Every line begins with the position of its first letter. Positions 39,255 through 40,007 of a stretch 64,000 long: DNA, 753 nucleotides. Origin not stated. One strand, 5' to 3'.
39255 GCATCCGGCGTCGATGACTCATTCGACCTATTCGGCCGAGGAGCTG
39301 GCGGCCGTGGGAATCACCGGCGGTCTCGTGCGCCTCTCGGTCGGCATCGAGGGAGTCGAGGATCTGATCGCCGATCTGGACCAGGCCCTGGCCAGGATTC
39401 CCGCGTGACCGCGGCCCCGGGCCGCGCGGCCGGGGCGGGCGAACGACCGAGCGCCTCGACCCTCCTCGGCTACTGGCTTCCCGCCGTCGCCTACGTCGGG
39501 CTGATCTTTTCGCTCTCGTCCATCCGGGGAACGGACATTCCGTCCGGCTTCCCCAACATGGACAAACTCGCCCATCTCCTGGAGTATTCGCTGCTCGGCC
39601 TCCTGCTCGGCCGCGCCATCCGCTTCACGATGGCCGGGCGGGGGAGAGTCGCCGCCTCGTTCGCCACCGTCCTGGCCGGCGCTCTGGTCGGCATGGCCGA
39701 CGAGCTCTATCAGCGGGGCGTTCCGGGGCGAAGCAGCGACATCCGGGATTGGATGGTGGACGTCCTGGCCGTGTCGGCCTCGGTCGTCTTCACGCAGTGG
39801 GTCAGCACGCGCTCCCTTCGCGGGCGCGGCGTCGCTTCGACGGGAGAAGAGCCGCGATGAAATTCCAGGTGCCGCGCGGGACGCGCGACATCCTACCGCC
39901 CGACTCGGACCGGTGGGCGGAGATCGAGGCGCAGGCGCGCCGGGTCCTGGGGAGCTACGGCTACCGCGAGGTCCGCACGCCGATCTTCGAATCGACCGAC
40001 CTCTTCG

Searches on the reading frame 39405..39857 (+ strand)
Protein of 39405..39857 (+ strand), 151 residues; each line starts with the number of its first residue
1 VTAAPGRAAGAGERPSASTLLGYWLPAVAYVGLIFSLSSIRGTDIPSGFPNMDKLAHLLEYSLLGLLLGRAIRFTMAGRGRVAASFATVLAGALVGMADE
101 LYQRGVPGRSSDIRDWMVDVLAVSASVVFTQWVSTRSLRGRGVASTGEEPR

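Call 52: search_protein_families(library=pfam, proteins=[window:39405-39857:+], max_evalue=0.001)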
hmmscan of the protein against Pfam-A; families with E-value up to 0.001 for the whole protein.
window:39405-39857:+ (151 aa): 1 family
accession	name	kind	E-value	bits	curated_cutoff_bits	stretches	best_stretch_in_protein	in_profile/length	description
PF04892.17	VanZ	-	1.4e-08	35.8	30.1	1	49-130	55-122/126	VanZ like family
